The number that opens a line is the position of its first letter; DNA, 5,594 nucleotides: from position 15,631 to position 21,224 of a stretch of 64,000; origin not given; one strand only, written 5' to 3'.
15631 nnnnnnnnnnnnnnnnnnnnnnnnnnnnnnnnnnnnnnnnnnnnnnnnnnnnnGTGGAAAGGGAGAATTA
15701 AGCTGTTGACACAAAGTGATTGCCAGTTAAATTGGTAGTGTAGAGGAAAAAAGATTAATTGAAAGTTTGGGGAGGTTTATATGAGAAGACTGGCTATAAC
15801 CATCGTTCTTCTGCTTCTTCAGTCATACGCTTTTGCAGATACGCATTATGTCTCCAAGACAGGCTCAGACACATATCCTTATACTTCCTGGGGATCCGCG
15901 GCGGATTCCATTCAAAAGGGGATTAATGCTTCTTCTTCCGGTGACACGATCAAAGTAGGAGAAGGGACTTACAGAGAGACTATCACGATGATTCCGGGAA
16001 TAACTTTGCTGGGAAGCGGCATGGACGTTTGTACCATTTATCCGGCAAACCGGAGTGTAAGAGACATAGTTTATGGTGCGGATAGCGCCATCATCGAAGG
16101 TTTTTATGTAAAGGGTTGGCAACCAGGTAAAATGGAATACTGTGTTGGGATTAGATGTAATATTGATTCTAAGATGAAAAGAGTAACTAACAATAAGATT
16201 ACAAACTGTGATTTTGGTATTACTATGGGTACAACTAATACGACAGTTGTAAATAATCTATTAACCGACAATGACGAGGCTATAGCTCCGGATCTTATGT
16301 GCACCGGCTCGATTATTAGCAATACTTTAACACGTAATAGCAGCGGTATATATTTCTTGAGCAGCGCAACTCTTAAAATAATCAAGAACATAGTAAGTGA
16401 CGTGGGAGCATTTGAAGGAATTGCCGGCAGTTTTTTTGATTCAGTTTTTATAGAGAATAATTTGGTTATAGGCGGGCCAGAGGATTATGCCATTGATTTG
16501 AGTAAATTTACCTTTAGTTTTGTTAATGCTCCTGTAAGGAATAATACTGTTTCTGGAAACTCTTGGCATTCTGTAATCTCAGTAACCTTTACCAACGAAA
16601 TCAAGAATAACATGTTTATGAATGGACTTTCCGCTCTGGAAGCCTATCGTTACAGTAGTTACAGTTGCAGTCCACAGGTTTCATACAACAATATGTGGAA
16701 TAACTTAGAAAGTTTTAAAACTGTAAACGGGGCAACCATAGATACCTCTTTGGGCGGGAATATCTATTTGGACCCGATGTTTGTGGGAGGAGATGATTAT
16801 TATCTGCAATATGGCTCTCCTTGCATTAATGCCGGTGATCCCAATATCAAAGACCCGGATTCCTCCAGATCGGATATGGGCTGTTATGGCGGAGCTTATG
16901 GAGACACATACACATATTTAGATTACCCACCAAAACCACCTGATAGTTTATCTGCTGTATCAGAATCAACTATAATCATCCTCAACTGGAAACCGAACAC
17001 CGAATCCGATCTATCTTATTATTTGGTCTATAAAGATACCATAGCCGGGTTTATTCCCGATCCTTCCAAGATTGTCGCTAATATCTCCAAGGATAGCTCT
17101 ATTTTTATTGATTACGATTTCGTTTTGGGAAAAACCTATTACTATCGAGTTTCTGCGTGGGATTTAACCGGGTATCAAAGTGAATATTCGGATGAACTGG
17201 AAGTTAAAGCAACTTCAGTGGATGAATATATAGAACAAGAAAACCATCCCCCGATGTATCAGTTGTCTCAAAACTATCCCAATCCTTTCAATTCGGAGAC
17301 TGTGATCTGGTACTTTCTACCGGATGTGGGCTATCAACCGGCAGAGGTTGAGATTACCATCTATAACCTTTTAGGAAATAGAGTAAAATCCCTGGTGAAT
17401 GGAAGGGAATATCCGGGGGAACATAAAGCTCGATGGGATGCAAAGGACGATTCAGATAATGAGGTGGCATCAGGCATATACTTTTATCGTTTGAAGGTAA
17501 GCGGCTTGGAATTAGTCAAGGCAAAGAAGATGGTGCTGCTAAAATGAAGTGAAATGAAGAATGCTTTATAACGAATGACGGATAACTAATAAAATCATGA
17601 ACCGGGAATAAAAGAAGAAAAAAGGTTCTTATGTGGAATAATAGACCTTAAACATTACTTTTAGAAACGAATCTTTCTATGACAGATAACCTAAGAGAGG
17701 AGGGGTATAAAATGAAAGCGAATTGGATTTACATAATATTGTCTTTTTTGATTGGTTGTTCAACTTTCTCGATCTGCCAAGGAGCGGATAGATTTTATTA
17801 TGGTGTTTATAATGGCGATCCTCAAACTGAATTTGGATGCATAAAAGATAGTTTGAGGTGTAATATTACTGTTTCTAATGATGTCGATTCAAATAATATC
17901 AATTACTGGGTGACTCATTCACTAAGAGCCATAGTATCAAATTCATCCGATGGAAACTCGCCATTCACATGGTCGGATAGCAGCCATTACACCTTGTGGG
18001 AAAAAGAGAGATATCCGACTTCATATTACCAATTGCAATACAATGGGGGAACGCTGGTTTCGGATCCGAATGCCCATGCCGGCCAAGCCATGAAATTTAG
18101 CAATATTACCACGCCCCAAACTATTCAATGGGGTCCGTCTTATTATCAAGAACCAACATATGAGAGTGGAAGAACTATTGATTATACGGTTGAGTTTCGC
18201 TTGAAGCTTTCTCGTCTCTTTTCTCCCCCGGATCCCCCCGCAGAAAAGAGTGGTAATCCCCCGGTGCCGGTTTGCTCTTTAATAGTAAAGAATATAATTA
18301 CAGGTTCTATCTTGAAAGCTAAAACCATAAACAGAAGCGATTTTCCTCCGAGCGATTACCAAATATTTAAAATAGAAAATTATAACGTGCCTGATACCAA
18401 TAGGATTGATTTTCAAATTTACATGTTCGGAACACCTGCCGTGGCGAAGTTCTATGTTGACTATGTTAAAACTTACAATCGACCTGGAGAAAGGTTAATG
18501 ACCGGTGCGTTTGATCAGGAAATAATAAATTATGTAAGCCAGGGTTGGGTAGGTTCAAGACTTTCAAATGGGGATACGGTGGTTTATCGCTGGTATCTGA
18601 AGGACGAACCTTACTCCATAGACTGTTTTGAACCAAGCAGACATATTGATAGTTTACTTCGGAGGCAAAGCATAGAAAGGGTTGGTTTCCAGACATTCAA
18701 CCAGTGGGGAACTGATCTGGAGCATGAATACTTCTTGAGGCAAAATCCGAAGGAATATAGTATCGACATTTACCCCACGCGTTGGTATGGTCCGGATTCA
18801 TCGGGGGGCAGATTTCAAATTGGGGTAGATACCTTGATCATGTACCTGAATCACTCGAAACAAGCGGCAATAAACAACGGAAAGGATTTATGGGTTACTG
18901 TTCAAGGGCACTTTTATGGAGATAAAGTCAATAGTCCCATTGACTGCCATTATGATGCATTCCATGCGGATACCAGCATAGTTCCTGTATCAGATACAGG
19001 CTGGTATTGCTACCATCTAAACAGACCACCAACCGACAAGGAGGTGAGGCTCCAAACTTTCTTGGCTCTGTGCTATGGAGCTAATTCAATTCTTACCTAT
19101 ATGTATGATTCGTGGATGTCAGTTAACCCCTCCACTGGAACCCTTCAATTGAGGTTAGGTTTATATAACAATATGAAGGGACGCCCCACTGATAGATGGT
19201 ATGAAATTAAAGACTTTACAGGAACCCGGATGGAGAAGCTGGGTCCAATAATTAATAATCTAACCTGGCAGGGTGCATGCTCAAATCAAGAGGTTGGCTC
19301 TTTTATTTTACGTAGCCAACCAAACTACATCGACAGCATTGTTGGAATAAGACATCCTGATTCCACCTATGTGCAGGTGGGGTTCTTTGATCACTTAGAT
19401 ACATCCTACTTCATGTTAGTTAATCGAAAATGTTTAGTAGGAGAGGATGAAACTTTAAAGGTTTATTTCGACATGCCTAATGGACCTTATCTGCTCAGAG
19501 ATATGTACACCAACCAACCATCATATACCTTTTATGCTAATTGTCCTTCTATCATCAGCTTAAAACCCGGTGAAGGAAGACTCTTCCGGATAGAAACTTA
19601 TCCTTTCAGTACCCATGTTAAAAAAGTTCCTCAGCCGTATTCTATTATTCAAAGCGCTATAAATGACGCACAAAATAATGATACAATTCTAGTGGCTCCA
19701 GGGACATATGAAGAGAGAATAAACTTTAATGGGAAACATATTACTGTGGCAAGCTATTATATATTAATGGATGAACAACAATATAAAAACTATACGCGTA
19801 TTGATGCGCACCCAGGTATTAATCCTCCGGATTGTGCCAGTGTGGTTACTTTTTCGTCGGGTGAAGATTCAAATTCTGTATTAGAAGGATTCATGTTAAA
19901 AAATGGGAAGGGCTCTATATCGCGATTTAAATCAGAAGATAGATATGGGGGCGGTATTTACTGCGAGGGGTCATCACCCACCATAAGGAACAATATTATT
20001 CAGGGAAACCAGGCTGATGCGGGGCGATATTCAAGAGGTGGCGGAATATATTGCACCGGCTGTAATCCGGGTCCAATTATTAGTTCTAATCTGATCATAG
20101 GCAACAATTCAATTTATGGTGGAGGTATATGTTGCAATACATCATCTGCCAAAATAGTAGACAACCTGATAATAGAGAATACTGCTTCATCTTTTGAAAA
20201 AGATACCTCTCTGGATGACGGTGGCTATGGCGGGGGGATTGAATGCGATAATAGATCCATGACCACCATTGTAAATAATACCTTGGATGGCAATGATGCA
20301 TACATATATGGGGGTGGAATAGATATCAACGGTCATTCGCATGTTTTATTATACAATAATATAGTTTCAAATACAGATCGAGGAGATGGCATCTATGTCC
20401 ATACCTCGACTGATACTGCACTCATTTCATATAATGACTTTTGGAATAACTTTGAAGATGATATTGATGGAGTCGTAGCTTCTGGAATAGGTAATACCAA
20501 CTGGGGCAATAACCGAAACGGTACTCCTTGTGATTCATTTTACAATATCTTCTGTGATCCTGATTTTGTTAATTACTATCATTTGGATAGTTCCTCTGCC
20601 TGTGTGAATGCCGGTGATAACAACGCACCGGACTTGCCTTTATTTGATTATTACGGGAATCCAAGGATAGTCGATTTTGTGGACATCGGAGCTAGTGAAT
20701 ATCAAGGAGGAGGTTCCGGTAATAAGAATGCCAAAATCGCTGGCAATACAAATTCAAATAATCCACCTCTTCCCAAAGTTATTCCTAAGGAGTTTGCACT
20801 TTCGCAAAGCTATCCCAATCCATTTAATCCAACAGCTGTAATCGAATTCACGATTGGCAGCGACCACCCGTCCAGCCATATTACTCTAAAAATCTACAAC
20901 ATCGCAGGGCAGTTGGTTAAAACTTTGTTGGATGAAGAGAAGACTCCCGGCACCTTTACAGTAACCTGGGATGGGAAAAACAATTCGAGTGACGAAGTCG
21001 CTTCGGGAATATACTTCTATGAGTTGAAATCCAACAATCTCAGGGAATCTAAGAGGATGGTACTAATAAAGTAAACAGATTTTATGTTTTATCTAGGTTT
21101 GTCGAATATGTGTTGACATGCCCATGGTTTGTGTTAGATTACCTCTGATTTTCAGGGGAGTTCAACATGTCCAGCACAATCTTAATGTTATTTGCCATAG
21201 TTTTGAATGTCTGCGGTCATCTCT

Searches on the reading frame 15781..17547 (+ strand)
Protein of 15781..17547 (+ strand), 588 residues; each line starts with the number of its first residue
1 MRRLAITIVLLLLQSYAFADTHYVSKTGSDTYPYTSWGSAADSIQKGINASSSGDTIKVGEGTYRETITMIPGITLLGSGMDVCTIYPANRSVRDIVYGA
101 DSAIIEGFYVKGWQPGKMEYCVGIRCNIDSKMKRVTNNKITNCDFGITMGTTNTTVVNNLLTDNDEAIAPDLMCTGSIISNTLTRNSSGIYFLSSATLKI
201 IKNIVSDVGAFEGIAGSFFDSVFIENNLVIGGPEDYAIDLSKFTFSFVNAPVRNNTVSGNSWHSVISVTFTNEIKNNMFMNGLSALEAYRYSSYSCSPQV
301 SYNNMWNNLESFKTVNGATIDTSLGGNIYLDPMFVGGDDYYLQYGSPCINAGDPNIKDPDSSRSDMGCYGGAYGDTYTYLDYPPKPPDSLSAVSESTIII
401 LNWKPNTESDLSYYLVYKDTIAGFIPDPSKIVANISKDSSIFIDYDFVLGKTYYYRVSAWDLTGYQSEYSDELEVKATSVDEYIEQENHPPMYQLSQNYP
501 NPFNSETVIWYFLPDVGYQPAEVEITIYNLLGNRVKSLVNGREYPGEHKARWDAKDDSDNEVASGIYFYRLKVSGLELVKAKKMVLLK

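Call 47: search_protein_families(library=pfam, proteins=[window:15781-17547:+], max_evalue=0.00001)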
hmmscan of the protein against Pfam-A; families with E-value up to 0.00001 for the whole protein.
window:15781-17547:+ (588 aa): 2 families
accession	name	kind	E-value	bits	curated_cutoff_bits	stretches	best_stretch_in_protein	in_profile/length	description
PF05048.19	NosD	-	9e-08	32.2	23.6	1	126-206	42-124/212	Periplasmic copper-binding protein (NosD)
PF13860.13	FlgD_ig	-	2.7e-07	30.9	27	1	522-571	24-73/79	FlgD Ig-like domain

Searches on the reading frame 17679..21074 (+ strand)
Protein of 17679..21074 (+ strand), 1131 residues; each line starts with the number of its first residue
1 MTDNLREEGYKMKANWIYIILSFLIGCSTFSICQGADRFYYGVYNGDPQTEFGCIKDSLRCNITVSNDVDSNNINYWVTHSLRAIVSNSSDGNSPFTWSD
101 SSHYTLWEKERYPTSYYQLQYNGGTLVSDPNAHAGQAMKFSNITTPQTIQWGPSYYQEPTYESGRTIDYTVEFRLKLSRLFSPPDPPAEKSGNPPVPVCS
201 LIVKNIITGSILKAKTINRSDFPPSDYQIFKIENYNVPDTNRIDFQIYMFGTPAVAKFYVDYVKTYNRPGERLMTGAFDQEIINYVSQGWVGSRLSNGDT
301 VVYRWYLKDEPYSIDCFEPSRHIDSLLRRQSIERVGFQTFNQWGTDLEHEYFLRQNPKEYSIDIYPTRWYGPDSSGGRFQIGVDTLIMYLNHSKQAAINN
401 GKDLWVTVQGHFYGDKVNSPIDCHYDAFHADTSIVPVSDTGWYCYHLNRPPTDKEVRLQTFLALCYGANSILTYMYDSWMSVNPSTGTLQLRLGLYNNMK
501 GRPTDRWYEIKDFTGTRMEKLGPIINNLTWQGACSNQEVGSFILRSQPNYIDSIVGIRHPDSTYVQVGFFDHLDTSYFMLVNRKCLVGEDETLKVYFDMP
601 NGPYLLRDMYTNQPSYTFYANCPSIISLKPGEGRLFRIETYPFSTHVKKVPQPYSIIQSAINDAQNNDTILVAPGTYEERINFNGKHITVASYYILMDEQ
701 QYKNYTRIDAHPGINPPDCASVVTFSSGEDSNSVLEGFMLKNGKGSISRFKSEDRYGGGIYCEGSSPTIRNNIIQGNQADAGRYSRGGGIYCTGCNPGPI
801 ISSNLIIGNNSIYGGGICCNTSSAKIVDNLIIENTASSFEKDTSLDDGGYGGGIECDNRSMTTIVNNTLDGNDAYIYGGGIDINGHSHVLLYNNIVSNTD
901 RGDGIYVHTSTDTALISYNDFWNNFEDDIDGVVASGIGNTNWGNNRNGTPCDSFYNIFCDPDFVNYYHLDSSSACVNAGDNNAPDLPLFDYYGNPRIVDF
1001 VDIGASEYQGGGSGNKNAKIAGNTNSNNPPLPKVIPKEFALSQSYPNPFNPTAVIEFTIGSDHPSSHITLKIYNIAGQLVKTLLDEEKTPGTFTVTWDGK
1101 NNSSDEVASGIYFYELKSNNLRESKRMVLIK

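Call 47: search_protein_families(library=pfam, proteins=[window:17679-21074:+], max_evalue=0.00001)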
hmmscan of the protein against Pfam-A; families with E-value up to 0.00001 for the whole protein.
window:17679-21074:+ (1131 aa): 3 families
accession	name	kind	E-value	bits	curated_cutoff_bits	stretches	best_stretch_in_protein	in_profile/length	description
PF13860.13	FlgD_ig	-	7.2e-11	42.4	27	1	1053-1119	10-76/79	FlgD Ig-like domain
PF18962.6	Por_Secre_tail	-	1.1e-06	29.2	27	1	1045-1128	2-74/75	Secretion system C-terminal sorting domain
PF13585.12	CHU_C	-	3.5e-06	27.5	27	0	1057-1124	18-79/86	CHU_C Type IX secretion signal domain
